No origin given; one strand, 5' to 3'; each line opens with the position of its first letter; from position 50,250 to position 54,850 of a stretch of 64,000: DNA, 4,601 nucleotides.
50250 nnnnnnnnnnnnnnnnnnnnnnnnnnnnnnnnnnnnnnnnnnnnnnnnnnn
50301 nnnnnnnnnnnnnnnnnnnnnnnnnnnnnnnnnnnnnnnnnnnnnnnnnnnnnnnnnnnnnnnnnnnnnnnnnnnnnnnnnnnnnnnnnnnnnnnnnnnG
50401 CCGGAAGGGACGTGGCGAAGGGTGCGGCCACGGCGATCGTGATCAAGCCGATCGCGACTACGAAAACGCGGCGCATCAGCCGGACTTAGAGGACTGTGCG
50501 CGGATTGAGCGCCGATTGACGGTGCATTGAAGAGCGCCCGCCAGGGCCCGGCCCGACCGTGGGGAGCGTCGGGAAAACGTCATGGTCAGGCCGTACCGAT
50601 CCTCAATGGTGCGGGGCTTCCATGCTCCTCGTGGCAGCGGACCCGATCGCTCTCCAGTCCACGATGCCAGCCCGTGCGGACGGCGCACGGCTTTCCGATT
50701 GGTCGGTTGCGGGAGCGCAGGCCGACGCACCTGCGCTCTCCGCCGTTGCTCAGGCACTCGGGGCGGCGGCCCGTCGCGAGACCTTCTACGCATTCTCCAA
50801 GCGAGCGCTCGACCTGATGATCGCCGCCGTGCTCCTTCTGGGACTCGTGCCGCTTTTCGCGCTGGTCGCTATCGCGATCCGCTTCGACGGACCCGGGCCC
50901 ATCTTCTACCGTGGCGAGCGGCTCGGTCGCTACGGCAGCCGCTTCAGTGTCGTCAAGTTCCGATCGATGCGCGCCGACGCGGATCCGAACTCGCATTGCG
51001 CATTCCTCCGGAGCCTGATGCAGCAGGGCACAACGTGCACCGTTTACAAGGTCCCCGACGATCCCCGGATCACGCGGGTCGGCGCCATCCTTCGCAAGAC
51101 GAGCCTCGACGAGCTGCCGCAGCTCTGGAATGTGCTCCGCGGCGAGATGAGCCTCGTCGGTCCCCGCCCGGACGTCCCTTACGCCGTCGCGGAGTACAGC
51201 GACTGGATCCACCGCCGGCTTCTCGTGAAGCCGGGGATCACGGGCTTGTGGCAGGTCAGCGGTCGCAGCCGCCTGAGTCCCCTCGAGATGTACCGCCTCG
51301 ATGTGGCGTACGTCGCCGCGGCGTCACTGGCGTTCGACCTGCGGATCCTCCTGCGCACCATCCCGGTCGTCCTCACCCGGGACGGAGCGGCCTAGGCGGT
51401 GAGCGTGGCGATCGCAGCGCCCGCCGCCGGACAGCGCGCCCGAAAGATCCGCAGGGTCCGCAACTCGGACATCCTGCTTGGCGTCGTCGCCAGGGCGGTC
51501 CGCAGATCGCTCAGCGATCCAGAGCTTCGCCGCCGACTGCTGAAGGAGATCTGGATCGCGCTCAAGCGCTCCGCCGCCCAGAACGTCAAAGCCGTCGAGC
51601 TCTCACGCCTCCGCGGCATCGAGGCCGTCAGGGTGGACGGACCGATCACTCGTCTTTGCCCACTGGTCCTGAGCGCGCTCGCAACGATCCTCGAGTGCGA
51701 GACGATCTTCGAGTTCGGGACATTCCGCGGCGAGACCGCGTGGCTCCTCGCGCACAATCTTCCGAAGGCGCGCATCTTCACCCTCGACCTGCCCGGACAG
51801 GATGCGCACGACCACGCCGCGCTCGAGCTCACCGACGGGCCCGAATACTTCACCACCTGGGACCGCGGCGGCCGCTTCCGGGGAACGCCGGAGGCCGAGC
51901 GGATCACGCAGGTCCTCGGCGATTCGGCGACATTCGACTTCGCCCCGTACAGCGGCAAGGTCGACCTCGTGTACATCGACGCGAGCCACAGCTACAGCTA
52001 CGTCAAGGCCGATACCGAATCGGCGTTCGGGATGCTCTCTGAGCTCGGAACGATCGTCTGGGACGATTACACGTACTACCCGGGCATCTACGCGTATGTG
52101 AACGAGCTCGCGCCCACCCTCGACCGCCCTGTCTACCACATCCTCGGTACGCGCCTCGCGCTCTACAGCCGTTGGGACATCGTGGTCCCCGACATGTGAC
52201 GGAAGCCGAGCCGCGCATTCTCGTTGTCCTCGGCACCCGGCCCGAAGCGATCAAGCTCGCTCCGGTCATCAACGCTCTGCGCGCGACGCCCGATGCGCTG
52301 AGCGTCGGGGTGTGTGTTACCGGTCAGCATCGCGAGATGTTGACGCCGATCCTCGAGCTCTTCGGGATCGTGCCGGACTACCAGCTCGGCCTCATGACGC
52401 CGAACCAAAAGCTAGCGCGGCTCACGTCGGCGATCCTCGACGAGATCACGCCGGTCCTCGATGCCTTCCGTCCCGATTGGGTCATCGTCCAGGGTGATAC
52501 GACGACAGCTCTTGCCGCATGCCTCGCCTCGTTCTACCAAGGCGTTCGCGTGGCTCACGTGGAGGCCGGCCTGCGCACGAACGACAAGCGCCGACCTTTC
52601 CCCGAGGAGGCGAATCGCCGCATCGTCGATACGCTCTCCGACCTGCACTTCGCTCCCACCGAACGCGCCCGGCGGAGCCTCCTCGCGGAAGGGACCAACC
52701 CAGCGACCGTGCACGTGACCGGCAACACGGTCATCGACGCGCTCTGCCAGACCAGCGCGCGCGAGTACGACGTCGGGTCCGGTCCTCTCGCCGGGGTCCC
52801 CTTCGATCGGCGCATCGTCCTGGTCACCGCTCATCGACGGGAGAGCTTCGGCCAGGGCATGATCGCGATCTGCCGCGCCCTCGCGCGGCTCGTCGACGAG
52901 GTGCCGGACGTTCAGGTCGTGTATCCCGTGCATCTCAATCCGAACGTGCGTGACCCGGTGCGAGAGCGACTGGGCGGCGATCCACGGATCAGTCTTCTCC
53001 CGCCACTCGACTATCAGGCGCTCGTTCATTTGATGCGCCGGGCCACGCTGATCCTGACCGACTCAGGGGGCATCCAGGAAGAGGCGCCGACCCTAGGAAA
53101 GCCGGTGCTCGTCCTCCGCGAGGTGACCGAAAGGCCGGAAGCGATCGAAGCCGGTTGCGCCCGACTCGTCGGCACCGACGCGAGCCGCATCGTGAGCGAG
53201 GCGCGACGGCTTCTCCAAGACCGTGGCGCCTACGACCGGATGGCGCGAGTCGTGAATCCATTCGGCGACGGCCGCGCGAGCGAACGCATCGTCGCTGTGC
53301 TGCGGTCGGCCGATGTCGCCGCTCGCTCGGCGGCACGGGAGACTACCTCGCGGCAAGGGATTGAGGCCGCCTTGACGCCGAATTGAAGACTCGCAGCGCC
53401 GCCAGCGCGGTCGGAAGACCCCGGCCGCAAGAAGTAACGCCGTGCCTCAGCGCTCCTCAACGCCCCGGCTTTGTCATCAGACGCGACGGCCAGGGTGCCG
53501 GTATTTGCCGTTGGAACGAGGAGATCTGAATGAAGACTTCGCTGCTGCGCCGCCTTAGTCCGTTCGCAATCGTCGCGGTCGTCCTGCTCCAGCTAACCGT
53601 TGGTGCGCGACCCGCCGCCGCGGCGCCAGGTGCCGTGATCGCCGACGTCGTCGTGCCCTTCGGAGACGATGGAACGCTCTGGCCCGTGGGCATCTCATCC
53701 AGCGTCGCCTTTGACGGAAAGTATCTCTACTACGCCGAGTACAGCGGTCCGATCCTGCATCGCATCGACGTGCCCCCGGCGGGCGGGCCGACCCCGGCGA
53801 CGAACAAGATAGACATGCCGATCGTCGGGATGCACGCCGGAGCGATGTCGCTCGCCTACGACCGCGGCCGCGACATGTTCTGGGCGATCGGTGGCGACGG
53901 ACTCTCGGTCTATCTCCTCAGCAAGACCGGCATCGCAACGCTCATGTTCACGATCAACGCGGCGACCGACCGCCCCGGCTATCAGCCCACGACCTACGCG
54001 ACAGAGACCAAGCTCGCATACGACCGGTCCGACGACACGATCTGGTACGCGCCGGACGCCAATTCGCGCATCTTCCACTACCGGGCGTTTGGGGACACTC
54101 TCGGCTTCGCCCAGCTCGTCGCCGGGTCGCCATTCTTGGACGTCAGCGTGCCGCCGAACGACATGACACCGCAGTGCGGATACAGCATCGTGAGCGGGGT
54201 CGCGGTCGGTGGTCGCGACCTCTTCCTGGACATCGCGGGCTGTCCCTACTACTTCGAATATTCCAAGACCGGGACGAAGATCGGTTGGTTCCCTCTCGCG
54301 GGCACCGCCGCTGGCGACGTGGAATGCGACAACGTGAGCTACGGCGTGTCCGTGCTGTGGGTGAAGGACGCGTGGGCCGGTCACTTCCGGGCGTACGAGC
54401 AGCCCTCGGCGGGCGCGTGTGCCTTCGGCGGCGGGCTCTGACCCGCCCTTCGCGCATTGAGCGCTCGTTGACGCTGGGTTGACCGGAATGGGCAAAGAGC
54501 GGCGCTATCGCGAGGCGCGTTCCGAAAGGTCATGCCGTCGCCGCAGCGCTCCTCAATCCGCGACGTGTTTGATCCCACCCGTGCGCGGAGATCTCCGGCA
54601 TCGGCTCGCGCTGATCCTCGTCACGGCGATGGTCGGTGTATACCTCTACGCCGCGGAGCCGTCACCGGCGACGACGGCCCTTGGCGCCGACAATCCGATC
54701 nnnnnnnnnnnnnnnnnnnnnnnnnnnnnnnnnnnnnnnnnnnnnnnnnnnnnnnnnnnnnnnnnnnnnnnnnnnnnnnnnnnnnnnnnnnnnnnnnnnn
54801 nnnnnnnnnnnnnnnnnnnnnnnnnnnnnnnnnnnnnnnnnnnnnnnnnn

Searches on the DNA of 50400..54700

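Call 46: search_rna_families(source=window, start=50400, end=54700, threshold=evalue, max_evalue=1)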
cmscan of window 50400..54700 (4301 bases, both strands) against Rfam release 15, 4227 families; matches with E-value up to 1: 1.
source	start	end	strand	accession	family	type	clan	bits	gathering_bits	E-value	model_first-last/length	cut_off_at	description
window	54499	54544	-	RF00305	snoZ248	Gene; snRNA; snoRNA; CD-box;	-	21.7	120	0.8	1-137/137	no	Small nucleolar RNA Z248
